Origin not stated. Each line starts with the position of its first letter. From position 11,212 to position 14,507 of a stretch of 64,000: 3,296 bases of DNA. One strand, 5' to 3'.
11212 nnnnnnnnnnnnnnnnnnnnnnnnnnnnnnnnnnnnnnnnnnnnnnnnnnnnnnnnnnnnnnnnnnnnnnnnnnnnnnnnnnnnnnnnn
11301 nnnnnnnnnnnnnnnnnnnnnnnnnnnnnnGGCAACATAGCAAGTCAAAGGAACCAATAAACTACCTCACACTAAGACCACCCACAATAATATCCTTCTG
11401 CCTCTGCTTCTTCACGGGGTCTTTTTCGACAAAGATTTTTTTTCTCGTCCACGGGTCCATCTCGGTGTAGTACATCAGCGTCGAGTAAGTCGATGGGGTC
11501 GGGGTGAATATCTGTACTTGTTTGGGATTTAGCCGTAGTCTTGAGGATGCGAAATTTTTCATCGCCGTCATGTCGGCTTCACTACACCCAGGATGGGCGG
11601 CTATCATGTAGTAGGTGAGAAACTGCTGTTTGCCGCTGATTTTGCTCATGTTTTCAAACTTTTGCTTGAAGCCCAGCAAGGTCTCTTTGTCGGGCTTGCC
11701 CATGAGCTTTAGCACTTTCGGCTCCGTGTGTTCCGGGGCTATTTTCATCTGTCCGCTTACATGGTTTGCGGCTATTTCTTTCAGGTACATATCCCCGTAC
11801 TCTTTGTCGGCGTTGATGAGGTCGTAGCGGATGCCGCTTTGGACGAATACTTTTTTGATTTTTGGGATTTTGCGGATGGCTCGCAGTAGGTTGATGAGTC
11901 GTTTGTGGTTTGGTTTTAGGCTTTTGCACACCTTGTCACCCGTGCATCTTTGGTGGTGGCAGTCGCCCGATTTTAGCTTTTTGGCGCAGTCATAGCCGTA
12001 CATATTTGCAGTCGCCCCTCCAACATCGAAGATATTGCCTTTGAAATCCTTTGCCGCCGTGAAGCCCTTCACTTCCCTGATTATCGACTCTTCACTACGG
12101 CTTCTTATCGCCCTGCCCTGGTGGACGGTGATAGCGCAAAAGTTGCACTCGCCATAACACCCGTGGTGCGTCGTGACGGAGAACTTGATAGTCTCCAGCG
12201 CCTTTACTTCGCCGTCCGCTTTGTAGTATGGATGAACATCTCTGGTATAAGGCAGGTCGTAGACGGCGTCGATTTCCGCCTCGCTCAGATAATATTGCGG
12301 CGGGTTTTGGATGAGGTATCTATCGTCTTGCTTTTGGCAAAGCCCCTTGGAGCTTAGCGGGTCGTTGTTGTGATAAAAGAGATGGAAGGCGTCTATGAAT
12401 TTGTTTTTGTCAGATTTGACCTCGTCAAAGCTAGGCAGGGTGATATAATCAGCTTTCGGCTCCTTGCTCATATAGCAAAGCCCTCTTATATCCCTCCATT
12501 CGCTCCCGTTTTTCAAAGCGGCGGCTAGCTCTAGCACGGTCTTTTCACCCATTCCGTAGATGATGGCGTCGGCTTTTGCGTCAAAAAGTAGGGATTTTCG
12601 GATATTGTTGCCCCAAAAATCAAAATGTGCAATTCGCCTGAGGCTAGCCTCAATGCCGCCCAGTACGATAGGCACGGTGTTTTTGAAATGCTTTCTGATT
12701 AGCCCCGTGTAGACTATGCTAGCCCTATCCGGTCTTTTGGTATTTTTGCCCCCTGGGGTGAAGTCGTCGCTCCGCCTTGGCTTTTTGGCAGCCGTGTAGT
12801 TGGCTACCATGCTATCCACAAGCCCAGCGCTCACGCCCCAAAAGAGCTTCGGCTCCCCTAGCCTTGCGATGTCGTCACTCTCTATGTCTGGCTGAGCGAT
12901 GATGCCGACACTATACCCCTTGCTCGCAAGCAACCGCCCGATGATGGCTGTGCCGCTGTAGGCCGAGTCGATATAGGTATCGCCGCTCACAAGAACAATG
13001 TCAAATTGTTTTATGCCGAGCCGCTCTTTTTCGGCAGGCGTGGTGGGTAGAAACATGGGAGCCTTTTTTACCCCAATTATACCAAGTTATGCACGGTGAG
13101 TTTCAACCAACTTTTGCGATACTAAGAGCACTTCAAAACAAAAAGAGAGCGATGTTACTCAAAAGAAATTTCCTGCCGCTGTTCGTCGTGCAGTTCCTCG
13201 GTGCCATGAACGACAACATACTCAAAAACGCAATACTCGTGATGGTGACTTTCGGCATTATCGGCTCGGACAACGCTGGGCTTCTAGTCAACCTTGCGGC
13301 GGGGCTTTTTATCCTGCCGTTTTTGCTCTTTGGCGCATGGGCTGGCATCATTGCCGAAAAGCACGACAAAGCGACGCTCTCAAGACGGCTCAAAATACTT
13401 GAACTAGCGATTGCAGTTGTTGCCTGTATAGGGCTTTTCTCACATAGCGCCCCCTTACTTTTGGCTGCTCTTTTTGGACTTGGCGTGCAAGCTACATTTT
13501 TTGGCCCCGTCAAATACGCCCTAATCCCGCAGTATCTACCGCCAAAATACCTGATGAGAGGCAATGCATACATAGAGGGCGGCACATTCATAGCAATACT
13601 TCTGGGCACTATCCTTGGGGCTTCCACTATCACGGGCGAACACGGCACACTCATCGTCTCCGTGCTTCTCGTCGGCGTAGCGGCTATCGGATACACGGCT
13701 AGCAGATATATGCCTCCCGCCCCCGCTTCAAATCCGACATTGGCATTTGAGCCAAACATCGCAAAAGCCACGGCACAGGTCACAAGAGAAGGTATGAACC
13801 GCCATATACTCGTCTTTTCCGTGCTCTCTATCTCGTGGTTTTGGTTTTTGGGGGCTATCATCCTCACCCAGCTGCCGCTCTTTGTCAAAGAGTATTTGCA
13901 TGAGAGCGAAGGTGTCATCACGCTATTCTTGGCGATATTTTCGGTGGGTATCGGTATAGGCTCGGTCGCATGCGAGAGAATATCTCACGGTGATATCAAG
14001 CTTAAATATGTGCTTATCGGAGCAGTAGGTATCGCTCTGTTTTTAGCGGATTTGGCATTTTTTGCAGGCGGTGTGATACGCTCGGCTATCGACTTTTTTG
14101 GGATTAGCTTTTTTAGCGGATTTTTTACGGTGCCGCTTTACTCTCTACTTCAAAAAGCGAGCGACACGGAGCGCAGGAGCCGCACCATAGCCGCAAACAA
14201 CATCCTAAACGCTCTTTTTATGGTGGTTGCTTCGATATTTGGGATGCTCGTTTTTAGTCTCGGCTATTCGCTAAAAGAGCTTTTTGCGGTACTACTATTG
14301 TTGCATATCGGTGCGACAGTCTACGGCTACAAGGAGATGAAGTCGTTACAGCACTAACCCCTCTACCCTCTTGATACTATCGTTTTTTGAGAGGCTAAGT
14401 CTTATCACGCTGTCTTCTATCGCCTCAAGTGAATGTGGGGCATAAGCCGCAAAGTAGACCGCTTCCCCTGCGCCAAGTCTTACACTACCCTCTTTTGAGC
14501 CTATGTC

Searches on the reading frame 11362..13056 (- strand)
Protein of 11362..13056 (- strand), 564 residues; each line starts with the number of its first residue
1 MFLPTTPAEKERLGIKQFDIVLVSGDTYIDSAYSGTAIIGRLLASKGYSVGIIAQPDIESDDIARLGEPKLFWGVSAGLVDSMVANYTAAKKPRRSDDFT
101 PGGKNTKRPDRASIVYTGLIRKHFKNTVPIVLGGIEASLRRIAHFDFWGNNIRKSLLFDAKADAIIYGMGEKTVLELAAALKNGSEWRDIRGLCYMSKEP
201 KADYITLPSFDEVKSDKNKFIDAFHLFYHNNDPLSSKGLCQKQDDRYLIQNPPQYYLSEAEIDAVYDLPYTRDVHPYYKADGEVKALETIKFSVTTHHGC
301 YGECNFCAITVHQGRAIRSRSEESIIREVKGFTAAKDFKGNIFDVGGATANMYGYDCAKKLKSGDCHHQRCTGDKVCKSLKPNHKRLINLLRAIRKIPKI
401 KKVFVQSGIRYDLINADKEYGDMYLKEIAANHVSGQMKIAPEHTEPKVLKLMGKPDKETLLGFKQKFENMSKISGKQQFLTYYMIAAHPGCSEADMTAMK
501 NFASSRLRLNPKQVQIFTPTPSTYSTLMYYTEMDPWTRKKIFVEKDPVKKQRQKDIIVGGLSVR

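Call 3: search_protein_families(library=pfam, proteins=[window:11362-13056:-], max_evalue=1)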
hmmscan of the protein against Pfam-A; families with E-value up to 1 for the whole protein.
window:11362-13056:- (564 aa): 4 families
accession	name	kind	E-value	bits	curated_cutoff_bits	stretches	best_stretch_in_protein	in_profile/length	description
PF08497.15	Radical_SAM_N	-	2.8e-119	398.3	25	1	2-293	1-301/301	Radical SAM N-terminal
PF04055.27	Radical_SAM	-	5e-06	27.2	29.5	1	296-495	3-158/166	Radical SAM superfamily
PF11842.13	DUF3362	-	1.7e-05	25.5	27.6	1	513-553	2-43/151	Domain of unknown function (DUF3362)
PF02350.25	Epimerase_2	-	0.018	14.3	30.6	1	439-522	137-224/347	UDP-N-acetylglucosamine 2-epimerase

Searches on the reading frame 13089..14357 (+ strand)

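Call 100: search_protein_families(library=pfam, proteins=[window:13089-14357:+], max_evalue=0.001)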
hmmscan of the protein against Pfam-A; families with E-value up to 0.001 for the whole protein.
window:13089-14357:+ (422 aa): 1 family
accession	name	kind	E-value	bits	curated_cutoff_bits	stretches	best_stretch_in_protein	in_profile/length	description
PF07690.21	MFS_1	-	2.1e-20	73.4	33.4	1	31-381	1-346/347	Major Facilitator Superfamily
